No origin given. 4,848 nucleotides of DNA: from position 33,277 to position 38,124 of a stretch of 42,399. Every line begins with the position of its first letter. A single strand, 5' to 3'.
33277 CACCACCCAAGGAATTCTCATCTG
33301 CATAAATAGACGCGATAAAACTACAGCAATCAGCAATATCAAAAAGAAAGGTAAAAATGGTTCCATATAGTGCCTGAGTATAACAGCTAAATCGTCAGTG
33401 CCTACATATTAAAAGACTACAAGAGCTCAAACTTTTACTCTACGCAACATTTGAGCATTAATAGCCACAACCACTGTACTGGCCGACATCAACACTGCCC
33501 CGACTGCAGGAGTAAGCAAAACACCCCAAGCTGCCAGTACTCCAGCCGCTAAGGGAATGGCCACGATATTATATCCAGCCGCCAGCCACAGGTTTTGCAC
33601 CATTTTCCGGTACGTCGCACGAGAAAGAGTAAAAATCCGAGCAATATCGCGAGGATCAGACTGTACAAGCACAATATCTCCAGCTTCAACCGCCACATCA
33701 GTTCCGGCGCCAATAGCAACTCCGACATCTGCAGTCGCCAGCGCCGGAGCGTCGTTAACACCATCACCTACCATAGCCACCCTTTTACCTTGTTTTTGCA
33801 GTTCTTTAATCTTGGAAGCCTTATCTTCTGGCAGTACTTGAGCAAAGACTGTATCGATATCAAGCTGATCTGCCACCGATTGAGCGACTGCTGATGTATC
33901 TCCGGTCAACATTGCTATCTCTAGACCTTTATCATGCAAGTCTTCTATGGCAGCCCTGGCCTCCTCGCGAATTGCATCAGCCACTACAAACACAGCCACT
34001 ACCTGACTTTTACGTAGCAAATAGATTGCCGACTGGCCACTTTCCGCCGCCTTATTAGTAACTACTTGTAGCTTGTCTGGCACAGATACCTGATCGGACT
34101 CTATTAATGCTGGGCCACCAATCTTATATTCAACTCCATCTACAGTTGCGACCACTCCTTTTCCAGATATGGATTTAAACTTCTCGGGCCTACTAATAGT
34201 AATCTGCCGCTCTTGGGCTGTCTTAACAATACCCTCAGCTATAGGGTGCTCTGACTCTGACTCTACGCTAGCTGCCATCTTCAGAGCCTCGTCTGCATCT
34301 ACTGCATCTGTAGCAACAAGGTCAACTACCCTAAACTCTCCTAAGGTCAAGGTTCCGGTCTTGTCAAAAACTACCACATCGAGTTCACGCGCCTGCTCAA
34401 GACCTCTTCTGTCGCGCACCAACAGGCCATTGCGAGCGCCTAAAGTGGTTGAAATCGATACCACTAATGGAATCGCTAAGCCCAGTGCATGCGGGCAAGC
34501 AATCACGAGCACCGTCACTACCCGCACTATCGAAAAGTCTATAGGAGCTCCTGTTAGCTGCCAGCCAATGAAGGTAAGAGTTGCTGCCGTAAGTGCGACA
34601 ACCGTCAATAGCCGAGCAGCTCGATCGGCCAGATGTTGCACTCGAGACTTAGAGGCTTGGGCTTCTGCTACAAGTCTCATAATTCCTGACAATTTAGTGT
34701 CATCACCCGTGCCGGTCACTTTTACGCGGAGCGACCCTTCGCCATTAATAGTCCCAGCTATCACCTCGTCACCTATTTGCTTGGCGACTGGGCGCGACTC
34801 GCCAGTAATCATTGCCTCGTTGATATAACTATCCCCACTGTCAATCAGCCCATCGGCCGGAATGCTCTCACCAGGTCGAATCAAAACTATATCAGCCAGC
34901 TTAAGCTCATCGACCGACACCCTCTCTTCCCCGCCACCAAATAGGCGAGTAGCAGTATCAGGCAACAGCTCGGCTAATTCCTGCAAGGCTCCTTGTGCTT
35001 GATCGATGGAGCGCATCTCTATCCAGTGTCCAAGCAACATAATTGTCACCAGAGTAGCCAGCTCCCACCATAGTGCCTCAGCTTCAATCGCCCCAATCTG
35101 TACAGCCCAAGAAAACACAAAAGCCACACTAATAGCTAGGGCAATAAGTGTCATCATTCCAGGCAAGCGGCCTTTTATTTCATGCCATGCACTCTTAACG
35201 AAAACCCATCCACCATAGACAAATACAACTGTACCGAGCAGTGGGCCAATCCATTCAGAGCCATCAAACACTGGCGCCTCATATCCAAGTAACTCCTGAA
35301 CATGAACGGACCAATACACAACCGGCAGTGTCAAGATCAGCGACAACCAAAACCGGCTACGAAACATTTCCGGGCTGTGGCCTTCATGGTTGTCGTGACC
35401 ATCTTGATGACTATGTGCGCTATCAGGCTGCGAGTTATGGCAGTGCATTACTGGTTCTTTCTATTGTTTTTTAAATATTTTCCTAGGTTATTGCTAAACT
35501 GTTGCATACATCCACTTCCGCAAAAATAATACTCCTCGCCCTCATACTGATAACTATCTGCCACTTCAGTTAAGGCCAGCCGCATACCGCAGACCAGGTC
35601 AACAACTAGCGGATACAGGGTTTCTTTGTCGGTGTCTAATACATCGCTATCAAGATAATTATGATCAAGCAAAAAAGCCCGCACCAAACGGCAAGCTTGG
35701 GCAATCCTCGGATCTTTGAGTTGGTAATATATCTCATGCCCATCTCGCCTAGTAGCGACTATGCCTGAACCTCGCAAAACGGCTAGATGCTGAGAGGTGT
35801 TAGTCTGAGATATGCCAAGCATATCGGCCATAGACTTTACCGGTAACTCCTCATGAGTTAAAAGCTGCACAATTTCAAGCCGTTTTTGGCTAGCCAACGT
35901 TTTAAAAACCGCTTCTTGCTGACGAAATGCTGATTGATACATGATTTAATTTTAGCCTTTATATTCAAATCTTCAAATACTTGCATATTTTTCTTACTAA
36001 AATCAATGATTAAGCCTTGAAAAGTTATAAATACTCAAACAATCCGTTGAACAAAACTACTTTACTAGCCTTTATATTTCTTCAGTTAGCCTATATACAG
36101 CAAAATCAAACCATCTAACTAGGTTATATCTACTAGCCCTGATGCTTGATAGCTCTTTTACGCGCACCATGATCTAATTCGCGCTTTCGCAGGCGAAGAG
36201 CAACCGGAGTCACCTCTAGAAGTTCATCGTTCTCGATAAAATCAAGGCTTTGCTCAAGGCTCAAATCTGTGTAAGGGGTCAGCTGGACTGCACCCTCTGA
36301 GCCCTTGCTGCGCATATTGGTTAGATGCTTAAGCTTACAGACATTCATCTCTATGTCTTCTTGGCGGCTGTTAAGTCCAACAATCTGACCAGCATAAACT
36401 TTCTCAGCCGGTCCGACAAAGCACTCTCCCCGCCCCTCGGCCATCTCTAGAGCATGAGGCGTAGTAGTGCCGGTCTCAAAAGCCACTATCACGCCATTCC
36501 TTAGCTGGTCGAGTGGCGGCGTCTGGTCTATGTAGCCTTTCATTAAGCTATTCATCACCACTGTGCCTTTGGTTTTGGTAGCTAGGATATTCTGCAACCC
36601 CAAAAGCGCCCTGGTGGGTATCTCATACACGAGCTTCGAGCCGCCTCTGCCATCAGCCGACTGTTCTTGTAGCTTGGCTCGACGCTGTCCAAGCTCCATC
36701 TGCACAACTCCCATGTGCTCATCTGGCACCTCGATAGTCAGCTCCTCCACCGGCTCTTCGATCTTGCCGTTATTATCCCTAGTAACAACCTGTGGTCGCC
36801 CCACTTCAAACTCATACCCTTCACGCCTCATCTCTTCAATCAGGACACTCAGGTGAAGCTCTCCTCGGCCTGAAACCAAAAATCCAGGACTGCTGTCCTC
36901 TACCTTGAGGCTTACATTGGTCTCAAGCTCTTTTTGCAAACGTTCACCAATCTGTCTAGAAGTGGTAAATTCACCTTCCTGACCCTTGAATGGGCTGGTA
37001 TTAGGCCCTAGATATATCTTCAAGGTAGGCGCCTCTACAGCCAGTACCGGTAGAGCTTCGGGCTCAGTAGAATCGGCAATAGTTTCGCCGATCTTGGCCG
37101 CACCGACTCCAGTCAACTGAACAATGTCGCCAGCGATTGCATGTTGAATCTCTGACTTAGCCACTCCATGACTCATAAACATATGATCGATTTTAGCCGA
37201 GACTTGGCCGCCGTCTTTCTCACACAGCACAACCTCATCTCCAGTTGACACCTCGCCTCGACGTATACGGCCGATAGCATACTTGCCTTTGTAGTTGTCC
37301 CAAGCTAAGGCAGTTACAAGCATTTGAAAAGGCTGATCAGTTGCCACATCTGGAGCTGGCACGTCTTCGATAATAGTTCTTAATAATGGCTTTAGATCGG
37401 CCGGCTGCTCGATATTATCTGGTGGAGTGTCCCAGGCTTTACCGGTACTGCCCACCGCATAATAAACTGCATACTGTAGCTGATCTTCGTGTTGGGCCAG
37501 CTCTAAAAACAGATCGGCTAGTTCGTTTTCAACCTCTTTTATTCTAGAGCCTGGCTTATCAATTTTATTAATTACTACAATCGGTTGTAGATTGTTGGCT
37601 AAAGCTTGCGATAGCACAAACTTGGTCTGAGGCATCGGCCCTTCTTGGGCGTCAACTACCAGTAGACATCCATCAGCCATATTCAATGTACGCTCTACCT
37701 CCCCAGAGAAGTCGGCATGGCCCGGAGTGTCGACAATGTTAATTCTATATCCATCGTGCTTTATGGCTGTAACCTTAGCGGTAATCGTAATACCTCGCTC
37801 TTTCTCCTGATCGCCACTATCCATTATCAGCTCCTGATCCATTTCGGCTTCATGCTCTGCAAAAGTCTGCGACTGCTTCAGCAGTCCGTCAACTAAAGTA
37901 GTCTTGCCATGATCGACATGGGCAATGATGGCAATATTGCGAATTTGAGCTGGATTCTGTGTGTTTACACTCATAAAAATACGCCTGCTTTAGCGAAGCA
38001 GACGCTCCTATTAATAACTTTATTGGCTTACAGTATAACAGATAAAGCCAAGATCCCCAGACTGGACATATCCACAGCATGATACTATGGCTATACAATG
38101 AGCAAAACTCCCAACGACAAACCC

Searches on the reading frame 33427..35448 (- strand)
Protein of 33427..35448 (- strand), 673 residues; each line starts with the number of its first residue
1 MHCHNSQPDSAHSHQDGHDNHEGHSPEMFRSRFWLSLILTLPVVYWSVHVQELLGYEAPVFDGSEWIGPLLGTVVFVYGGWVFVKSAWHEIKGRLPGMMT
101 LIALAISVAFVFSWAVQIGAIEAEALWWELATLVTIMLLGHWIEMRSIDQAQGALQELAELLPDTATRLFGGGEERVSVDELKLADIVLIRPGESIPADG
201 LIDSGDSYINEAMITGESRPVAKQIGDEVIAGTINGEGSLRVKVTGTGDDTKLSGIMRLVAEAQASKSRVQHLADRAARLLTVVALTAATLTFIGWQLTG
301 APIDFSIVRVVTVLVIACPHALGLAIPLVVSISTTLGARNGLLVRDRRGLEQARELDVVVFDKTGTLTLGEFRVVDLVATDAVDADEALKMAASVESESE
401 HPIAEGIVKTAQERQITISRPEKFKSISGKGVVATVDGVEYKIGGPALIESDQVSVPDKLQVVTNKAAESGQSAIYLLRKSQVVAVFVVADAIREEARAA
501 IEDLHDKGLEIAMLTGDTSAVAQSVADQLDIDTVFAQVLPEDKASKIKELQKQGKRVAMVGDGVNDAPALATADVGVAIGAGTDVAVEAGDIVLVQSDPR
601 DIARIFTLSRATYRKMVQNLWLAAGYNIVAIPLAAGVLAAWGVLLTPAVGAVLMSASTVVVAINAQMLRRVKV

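Call 84: search_protein_families(library=pfam, proteins=[window:33427-35448:-], max_evalue=0.00001)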
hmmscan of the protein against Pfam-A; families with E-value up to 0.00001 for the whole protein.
window:33427-35448:- (673 aa): 4 families
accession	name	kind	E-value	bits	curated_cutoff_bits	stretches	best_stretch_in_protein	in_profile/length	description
PF00122.25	E1-E2_ATPase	-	2.9e-53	180.5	28.1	1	160-339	1-180/181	E1-E2 ATPase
PF00702.32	Hydrolase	-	2e-35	123.4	26.4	1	357-574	2-191/191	haloacid dehalogenase-like hydrolase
PF12710.13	HAD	-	2.9e-07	31.5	27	0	489-570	81-188/189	haloacid dehalogenase-like hydrolase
PF08282.18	Hydrolase_3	-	2.5e-06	27.8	20.9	0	548-595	197-244/255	haloacid dehalogenase-like hydrolase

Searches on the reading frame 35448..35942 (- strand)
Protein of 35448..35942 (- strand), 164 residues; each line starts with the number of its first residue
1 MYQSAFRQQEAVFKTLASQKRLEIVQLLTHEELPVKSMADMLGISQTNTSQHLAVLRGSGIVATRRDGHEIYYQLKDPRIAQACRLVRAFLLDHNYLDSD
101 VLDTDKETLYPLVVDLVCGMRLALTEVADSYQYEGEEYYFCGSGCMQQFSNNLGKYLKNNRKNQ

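Call 84: search_protein_families(library=pfam, proteins=[window:35448-35942:-], max_evalue=0.00001)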
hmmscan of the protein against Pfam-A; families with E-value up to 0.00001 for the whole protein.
window:35448-35942:- (164 aa): 3 families
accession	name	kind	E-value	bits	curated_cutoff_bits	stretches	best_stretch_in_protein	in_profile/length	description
PF01022.26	HTH_5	-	6.8e-11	42.3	22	1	19-63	2-46/47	Bacterial regulatory protein, arsR family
PF04945.19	YHS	-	4.8e-09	36.5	30.3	1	113-158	1-45/47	YHS domain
PF12840.13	HTH_20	-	1.4e-08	35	27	1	16-64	1-50/51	Helix-turn-helix domain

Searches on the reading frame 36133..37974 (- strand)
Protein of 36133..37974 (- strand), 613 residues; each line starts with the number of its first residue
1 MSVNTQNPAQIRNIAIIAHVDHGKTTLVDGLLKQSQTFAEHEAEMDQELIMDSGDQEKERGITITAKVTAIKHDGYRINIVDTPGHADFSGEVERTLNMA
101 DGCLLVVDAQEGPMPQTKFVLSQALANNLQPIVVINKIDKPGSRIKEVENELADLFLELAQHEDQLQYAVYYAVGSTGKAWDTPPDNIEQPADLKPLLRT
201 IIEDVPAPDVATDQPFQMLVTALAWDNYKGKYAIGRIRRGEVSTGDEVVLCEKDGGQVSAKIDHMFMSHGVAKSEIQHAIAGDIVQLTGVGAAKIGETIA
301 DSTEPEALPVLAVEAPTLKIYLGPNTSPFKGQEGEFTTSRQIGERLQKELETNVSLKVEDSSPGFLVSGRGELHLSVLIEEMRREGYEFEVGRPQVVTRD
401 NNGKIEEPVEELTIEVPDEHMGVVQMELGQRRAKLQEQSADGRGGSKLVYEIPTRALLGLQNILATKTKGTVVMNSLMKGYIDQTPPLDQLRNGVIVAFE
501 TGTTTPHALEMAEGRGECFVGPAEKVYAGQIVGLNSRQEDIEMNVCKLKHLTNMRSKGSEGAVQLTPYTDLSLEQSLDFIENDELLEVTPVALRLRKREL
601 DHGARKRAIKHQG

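Call 84: search_protein_families(library=pfam, proteins=[window:36133-37974:-], max_evalue=0.00001)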
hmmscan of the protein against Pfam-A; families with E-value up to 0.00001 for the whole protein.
window:36133-37974:- (613 aa): 6 families
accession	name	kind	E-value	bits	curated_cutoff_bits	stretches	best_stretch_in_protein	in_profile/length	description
PF00009.33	GTP_EFTU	-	3.3e-57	193.6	26.5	1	10-206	2-187/188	Elongation factor Tu GTP binding domain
PF21018.2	BipA_C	-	2.9e-39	133.7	23.8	1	493-601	1-109/110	TypA/BipA C-terminal domain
PF00679.30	EFG_C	-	7.7e-16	58.3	27.9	1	405-481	2-78/89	Elongation factor G C-terminus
PF22042.2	EF-G_D2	-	8.2e-10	39.1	27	1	215-300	1-82/84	Elongation factor G domain 2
PF03144.31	GTP_EFTU_D2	-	8.1e-09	36.2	30.3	1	230-300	1-73/73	Elongation factor Tu domain 2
PF01926.29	MMR_HSR1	-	2.5e-07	31.2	21.9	1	56-137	26-113/113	50S ribosome-binding GTPase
